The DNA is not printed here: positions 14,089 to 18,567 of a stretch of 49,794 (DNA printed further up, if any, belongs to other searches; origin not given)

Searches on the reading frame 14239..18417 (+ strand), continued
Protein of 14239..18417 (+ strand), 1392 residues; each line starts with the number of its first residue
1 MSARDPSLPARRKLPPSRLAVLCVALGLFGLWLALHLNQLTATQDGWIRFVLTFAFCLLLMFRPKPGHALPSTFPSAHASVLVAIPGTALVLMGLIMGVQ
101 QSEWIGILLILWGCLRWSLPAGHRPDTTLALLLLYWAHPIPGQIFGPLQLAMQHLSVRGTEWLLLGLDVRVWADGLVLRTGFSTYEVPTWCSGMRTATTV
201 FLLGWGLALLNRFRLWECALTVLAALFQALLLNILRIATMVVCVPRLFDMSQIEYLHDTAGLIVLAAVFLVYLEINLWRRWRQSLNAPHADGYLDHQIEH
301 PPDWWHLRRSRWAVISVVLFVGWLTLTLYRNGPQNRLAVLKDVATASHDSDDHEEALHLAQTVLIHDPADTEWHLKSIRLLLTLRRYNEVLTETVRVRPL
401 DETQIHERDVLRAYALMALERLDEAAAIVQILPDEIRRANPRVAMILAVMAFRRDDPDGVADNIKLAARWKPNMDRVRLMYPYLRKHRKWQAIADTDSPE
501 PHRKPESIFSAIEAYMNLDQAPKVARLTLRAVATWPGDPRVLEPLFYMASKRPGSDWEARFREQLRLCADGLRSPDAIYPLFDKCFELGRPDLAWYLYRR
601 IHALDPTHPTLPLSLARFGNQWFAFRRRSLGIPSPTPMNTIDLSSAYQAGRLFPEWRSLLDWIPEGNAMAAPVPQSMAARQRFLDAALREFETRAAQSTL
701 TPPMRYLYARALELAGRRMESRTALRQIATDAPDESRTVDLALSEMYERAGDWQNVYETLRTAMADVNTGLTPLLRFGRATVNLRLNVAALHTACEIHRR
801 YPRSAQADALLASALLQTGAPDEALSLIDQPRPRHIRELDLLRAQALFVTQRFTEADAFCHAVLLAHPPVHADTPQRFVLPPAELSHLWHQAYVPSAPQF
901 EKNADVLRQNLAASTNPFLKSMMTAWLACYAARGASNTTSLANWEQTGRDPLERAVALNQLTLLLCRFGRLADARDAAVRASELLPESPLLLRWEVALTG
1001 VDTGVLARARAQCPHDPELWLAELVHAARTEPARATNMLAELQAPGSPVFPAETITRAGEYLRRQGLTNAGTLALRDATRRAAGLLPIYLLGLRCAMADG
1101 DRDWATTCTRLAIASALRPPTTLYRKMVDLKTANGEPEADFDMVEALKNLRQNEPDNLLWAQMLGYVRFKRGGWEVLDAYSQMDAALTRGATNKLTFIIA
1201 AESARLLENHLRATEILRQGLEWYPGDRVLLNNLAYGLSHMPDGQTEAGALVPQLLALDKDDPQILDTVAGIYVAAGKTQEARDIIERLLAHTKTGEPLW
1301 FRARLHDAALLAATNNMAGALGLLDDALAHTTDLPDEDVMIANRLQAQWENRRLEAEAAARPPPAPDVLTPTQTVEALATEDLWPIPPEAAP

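Call 56: find_homologous_proteins(query=window:14239-18417:+)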
Query window:14239-18417:+ (1392 aa): 173 proteins with E <= 0.001 among 8000 candidates; the best 120 are listed.
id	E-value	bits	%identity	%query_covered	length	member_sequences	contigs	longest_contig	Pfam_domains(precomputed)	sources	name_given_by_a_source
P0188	0.0e+0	3169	100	100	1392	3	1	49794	PF14559.13,PF09721.16,PF13176.13,PF13428.13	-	-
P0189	0.0e+0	1889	64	98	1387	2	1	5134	PF14559.13,PF09721.16,PF12895.14,PF13428.13,PF07719.24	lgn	-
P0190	0.0e+0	1842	61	99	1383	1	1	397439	PF14559.13,PF09721.16,PF12895.14,PF13428.13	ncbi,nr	ncbi:MAG: archaeosortase/exosortase family protein [Lentisphaerae bacterium]|nr:archaeosortase/exoso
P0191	0.0e+0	1742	59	97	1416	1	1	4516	PF14559.13,PF09721.16,PF13432.13,PF13428.13,PF07719.24,PF13174.13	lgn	-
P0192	0.0e+0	1655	58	95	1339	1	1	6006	PF14559.13,PF09721.16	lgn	-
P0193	0.0e+0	1617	57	96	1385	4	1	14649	PF23914.2,PF09721.16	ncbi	-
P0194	0.0e+0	1488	54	96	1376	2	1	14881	PF14559.13,PF09721.16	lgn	-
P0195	0.0e+0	1386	50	97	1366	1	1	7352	PF14559.13,PF09721.16,PF13424.13,PF13432.13,PF13428.13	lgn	-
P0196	0.0e+0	1367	49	96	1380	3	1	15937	PF14559.13,PF09721.16,PF12895.14,PF13424.13,PF13428.13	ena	-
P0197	0.0e+0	1287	47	96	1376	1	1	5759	PF14559.13,PF09721.16,PF13428.13,PF07719.24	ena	-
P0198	0.0e+0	1232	45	96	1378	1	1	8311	PF14559.13,PF23914.2,PF09721.16,PF13428.13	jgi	jgi:exosortase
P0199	0.0e+0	1221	44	96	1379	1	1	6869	PF14559.13,PF09721.16,PF13432.13,PF13428.13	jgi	-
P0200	0.0e+0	1216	45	97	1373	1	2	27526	PF14559.13,PF23914.2,PF09721.16,PF13432.13,PF13428.13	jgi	-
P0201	0.0e+0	1211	46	92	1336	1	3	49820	PF14559.13,PF09721.16,PF13428.13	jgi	-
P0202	0.0e+0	1194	46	95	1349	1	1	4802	PF14559.13,PF09721.16,PF13424.13,PF13428.13,PF07719.24,PF13374.13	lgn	-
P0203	0.0e+0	1187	44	95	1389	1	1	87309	PF14559.13,PF09721.16,PF13432.13,PF13428.13,PF07719.24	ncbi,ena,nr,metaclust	ncbi:MAG: hypothetical protein A2283_18720 [Lentisphaerae bacterium RIFOXYA12_FULL_48_11]|nr:MAG: hy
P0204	0.0e+0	1182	45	97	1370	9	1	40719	PF14559.13,PF09721.16,PF12895.14,PF13428.13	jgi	jgi:exosortase/archaeosortase family protein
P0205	0.0e+0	1181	46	96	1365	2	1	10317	PF14559.13,PF09721.16,PF13432.13,PF13428.13,PF13429.13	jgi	-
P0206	0.0e+0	1181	45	96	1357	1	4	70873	PF14559.13,PF09721.16,PF13428.13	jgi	-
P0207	0.0e+0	1180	45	97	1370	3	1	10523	PF14559.13,PF09721.16,PF12895.14,PF13428.13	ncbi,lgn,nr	ncbi:MAG: archaeosortase/exosortase family protein [Kiritimatiellae bacterium]|nr:archaeosortase/exo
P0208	0.0e+0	1180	44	96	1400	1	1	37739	PF14559.13,PF09721.16,PF12895.14,PF13424.13,PF13176.13,PF13432.13,PF13428.13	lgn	-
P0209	0.0e+0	1177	43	96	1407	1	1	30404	PF14559.13,PF23914.2,PF09721.16,PF12895.14,PF13428.13,PF13429.13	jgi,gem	-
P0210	0.0e+0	1176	42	97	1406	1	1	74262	PF14559.13,PF09721.16,PF13432.13,PF13428.13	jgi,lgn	-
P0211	0.0e+0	1175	44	97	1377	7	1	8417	PF14559.13,PF09721.16,PF13432.13,PF13428.13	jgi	-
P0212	0.0e+0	1174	44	97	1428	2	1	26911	PF14559.13,PF13431.13,PF09721.16,PF12895.14,PF13176.13,PF13432.13,PF13428.13,PF07719.24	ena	-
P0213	0.0e+0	1167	44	97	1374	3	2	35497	PF14559.13,PF09721.16,PF13428.13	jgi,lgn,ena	-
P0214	0.0e+0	1166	44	95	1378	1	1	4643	PF14559.13,PF09721.16,PF13432.13,PF13428.13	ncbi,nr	ncbi:MAG: archaeosortase/exosortase family protein [Lentisphaerae bacterium]|nr:archaeosortase/exoso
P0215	0.0e+0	1164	45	97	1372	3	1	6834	PF14559.13,PF09721.16,PF13428.13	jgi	-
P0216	0.0e+0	1158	45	97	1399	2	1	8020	PF14559.13,PF25063.1,PF09721.16,PF13428.13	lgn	-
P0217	0.0e+0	1157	43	96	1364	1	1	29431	PF14559.13,PF09721.16,PF12895.14,PF13432.13,PF13428.13,PF07719.24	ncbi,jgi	jgi:exosortase/archaeosortase family protein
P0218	0.0e+0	1156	45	95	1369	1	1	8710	PF14559.13,PF23914.2,PF09721.16,PF12895.14,PF13424.13,PF13432.13,PF13428.13,PF13374.13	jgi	-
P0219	0.0e+0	1152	44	96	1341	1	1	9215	PF14559.13,PF09721.16,PF12895.14,PF13432.13,PF13428.13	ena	-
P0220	0.0e+0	1150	44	96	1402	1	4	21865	PF07721.21,PF14559.13,PF09721.16,PF12895.14,PF13432.13,PF13428.13,PF07719.24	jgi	-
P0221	0.0e+0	1146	44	95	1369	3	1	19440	PF09721.16,PF13428.13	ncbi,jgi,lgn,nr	ncbi:MAG: hypothetical protein FJ224_08090 [Lentisphaerae bacterium]|nr:hypothetical protein [Lentis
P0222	0.0e+0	1145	44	95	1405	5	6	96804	PF14559.13,PF09721.16,PF12895.14,PF13424.13,PF13432.13,PF13428.13,PF07719.24,PF13174.13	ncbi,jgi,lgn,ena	-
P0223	0.0e+0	1145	44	97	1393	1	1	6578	PF14559.13,PF09721.16,PF12895.14,PF13428.13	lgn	-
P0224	0.0e+0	1145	44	97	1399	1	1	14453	PF14559.13,PF25063.1,PF23914.2,PF09721.16,PF13428.13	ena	-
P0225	0.0e+0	1142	44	96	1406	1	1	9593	PF07721.21,PF14559.13,PF09721.16,PF12895.14,PF13424.13,PF13432.13,PF13428.13,PF07719.24,PF13374.13,PF20308.5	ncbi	-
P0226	0.0e+0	1138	43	97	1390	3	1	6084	PF14559.13,PF09721.16,PF13428.13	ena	-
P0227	0.0e+0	1138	43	95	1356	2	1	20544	PF14559.13,PF09721.16,PF13428.13,PF07719.24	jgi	-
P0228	0.0e+0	1136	45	95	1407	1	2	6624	PF14559.13,PF09721.16,PF12895.14,PF13428.13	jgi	-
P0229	0.0e+0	1133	43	94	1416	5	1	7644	PF14559.13,PF23914.2,PF09721.16,PF12895.14,PF13424.13,PF13432.13,PF13428.13,PF13181.13,PF07719.24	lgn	-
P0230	0.0e+0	1133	44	96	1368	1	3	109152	PF14559.13,PF09721.16,PF13428.13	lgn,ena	-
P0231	0.0e+0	1132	43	96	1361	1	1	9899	PF14559.13,PF09721.16,PF12895.14,PF13432.13,PF13428.13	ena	-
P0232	0.0e+0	1130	44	95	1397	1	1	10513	PF14559.13,PF09721.16,PF12895.14,PF13424.13,PF13428.13,PF13181.13,PF07719.24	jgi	-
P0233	0.0e+0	1129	43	95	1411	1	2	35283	PF07721.21,PF14559.13,PF13431.13,PF09721.16,PF12895.14,PF13424.13,PF13432.13,PF13428.13,PF13181.13,PF07719.24,PF13374.13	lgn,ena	-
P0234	0.0e+0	1129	44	97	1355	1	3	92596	PF09721.16,PF13428.13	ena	-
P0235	0.0e+0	1129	41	95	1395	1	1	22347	PF14559.13,PF09721.16,PF12895.14,PF13428.13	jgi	-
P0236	0.0e+0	1129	43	96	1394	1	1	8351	PF14559.13,PF13431.13,PF09721.16,PF12895.14,PF13432.13,PF13428.13,PF13181.13,PF07719.24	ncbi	-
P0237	0.0e+0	1129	42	97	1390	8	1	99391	PF14559.13,PF09721.16,PF13428.13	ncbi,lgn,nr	ncbi:MAG: archaeosortase/exosortase family protein [Kiritimatiellia bacterium]|nr:archaeosortase/exo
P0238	0.0e+0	1123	43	94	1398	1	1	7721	PF14559.13,PF09721.16,PF13432.13,PF13428.13,PF07719.24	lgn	-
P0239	0.0e+0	1117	42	96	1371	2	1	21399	PF14559.13,PF09721.16,PF17874.8,PF12895.14,PF13176.13,PF13428.13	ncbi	-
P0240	0.0e+0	1115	45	93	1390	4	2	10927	PF14559.13,PF13431.13,PF09721.16,PF12895.14,PF13428.13,PF07719.24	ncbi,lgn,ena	-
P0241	0.0e+0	1114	42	97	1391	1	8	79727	PF14559.13,PF09721.16,PF12895.14,PF13428.13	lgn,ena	-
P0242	0.0e+0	1114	43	96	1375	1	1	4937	PF14559.13,PF09721.16,PF13428.13,PF13174.13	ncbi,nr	ncbi:MAG: archaeosortase/exosortase family protein [Kiritimatiellae bacterium]|nr:archaeosortase/exo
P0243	0.0e+0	1112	43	95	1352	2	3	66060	PF14559.13,PF09721.16,PF13428.13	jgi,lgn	-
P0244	0.0e+0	1110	43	95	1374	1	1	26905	PF14559.13,PF09721.16,PF13428.13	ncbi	-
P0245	0.0e+0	1110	43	96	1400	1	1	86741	PF14559.13,PF13431.13,PF09721.16,PF12895.14,PF13432.13,PF13428.13,PF07719.24,PF13374.13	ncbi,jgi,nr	ncbi:MAG: archaeosortase/exosortase family protein [Verrucomicrobia bacterium]|jgi:exosortase/archae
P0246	0.0e+0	1108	43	95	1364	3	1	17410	PF14559.13,PF09721.16,PF25058.2,PF13428.13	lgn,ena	-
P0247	0.0e+0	1101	42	96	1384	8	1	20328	PF23914.2,PF25062.2,PF09721.16,PF25058.2,PF13428.13,PF14559.13,PF17874.8,PF00515.35,PF13424.13,PF13432.13,PF07719.24,PF13174.13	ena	-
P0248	0.0e+0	1099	43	96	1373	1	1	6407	PF14559.13,PF23914.2,PF09721.16,PF13428.13,PF13429.13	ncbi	-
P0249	0.0e+0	1097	41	98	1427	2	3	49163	PF14559.13,PF09721.16,PF13424.13,PF13432.13,PF13428.13,PF07719.24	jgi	-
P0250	0.0e+0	1095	42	95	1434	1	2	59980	PF14559.13,PF09721.16,PF12895.14,PF13424.13,PF13432.13,PF13428.13,PF13181.13,PF07719.24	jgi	-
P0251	0.0e+0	1094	43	97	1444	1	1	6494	PF14559.13,PF09721.16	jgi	jgi:exosortase/archaeosortase family protein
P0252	0.0e+0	1094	42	97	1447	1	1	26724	PF14559.13,PF09721.16,PF12895.14,PF13424.13,PF13176.13,PF13432.13,PF13428.13,PF07719.24,PF13374.13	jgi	jgi:exosortase/archaeosortase family protein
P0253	0.0e+0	1093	43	95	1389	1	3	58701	PF14559.13,PF09721.16,PF13424.13,PF13432.13,PF13428.13,PF07719.24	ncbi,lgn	-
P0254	0.0e+0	1090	43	96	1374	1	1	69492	PF14559.13,PF09721.16,PF09613.17,PF13428.13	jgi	jgi:exosortase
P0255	0.0e+0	1090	42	95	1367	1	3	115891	PF14559.13,PF09721.16,PF13428.13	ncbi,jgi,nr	ncbi:MAG: archaeosortase/exosortase family protein [Verrucomicrobia bacterium]|jgi:exosortase/archae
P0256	0.0e+0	1089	42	96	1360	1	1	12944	PF14559.13,PF23914.2,PF09721.16,PF13424.13,PF13428.13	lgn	-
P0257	0.0e+0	1087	42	96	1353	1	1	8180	PF14559.13,PF13431.13,PF09721.16,PF12895.14,PF13428.13,PF20308.5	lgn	-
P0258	0.0e+0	1086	42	95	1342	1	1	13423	PF14559.13,PF13431.13,PF09721.16,PF12895.14,PF13424.13,PF13428.13,PF07719.24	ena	-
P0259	0.0e+0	1082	42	94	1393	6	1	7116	PF14559.13,PF09721.16,PF13432.13,PF13428.13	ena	-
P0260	0.0e+0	1080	42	97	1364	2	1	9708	PF14559.13,PF09721.16,PF13428.13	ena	-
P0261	0.0e+0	1079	43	97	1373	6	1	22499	PF14559.13,PF09721.16,PF13428.13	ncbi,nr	ncbi:MAG: archaeosortase/exosortase family protein [Kiritimatiellia bacterium]|nr:archaeosortase/exo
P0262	0.0e+0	1079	43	97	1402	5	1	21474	PF14559.13,PF09721.16,PF12895.14,PF13424.13,PF13428.13,PF07719.24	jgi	jgi:exosortase/archaeosortase family protein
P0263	0.0e+0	1079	42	95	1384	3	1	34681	PF14559.13,PF09721.16,PF13424.13,PF13428.13,PF07719.24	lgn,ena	-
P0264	0.0e+0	1078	41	96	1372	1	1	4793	PF14559.13,PF09721.16,PF12895.14,PF13424.13,PF13432.13,PF13428.13,PF07719.24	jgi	-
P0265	0.0e+0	1076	43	96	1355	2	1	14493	PF09721.16,PF13428.13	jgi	-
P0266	0.0e+0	1072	42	96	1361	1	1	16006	PF14559.13,PF09721.16,PF13428.13,PF07719.24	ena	-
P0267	0.0e+0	1072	40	96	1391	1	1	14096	PF14559.13,PF13431.13,PF23914.2,PF09721.16,PF13424.13,PF13432.13,PF13428.13,PF07719.24,PF13374.13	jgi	-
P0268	0.0e+0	1070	42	95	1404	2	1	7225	PF14559.13,PF13431.13,PF09721.16,PF17874.8,PF21545.4,PF12895.14,PF13428.13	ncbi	-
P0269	0.0e+0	1070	41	96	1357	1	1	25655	PF14559.13,PF09721.16,PF12895.14,PF13428.13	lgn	-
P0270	0.0e+0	1069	44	98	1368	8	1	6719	PF14559.13,PF09721.16,PF13176.13,PF13428.13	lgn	-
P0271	0.0e+0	1058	43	96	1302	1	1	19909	PF14559.13,PF09721.16,PF12895.14,PF13176.13,PF13432.13,PF13428.13,PF07719.24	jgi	jgi:exosortase/archaeosortase family protein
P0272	0.0e+0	1057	42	96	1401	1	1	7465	PF14559.13,PF09721.16,PF13428.13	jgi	jgi:exosortase/archaeosortase family protein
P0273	0.0e+0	1051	42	96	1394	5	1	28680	PF14559.13,PF09721.16,PF13428.13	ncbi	-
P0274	0.0e+0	1048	41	89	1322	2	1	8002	PF14559.13,PF09721.16,PF25058.2,PF12895.14,PF13428.13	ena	-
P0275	0.0e+0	1046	40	95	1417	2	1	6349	PF09721.16,PF27295.1,PF13428.13,PF14559.13,PF17874.8,PF12895.14,PF13424.13,PF13432.13,PF09295.17,PF13181.13,PF13174.13,PF20308.5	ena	-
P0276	0.0e+0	1043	39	95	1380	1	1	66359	PF14559.13,PF09721.16,PF12895.14,PF13428.13,PF07719.24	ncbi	-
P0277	0.0e+0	1041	40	98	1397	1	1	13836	PF14559.13,PF23914.2,PF09721.16,PF12895.14,PF13432.13,PF13428.13,PF13174.13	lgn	-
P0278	0.0e+0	1040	40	94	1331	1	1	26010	PF14559.13,PF09721.16,PF25058.2,PF12895.14,PF13432.13,PF13428.13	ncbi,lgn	-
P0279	0.0e+0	1038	41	96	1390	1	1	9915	PF14559.13,PF09721.16,PF13432.13,PF13428.13,PF07719.24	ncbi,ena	-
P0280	0.0e+0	1037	44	86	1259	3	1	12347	PF14559.13,PF13431.13,PF09721.16,PF12895.14,PF13432.13,PF13428.13,PF07719.24,PF13174.13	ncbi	-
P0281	0.0e+0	1034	42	96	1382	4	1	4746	PF14559.13,PF23914.2,PF09721.16,PF12895.14,PF13424.13,PF13176.13,PF13432.13,PF13428.13,PF07719.24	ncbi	-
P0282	0.0e+0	1019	42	94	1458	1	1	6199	PF14559.13,PF23914.2,PF09721.16,PF13428.13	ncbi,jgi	jgi:exosortase/archaeosortase family protein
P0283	0.0e+0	1019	42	95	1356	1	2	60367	PF14559.13,PF09721.16,PF13428.13,PF13429.13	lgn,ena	-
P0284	0.0e+0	1017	39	96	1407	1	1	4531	PF14559.13,PF09721.16,PF12895.14,PF13428.13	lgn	-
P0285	3.2e-295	1001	42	95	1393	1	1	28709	PF14559.13,PF23914.2,PF09721.16,PF13176.13,PF13432.13,PF13428.13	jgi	-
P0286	4.0e-295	1001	46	83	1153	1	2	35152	PF14559.13,PF09721.16,PF12895.14,PF13432.13,PF13428.13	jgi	jgi:exosortase/archaeosortase family protein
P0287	1.2e-293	996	41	97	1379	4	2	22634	PF14559.13,PF09721.16,PF25058.2,PF13428.13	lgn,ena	-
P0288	1.8e-289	982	41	95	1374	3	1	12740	PF14559.13,PF09721.16,PF13424.13,PF13432.13,PF13428.13,PF13174.13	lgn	-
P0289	2.2e-287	975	41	95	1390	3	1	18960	PF14559.13,PF09721.16,PF13428.13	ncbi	-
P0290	2.1e-284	965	41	96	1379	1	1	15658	PF14559.13,PF09721.16,PF12895.14,PF13424.13,PF13432.13,PF13428.13,PF07719.24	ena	-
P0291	5.1e-284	964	40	95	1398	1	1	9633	PF14559.13,PF09721.16,PF12895.14,PF13432.13,PF13428.13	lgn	-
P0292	6.9e-284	963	41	96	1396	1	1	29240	PF14559.13,PF09721.16,PF13432.13,PF13428.13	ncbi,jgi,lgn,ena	-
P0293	1.5e-283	962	42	94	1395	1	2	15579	PF14559.13,PF13431.13,PF09721.16,PF12895.14,PF13424.13,PF13432.13,PF13428.13,PF13181.13,PF07719.24,PF13174.13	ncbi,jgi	jgi:exosortase/archaeosortase family protein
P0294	2.0e-283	962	40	95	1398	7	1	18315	PF14559.13,PF09721.16,PF12895.14,PF13424.13,PF13176.13,PF13432.13,PF13428.13,PF13174.13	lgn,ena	-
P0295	4.5e-283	961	42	88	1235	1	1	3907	PF14559.13,PF09721.16,PF13428.13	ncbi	-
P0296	3.1e-282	958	37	96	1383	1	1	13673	PF14559.13,PF09721.16,PF17874.8,PF13428.13,PF13429.13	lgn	-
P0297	3.6e-282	958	40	97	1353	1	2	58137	PF09721.16,PF13428.13,PF13429.13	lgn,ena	-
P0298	7.7e-281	953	40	94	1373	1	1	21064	PF14559.13,PF09721.16,PF25058.2,PF13428.13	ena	-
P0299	5.9e-278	944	40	96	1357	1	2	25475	PF14559.13,PF09721.16,PF12895.14,PF13428.13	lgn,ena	-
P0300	1.2e-276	939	39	95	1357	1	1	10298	PF14559.13,PF09721.16,PF13428.13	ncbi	-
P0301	5.7e-267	907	37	96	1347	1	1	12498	PF14559.13,PF09721.16,PF25058.2,PF12895.14,PF13428.13,PF13429.13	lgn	-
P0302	1.2e-266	906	35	95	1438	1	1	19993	PF14559.13,PF09721.16,PF13428.13,PF13429.13,PF07719.24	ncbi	-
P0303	2.2e-262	892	38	95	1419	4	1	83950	PF14559.13,PF09721.16,PF13428.13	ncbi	-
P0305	6.2e-259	881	37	95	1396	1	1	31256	PF14559.13,PF13431.13,PF09721.16,PF13432.13,PF13428.13,PF07719.24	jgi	jgi:exosortase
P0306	1.7e-257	876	38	94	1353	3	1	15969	PF14559.13,PF09721.16,PF13428.13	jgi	-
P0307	6.4e-249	848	37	96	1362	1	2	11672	PF14559.13,PF23914.2,PF09721.16,PF25058.2,PF12895.14,PF13432.13,PF13428.13,PF13429.13,PF07719.24,PF20308.5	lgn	-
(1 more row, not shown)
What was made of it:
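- Exosortase identity across these loci falls to 37% (call 56). The exosortase-TPR family is widespread: at least 173 clusters (call 56).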
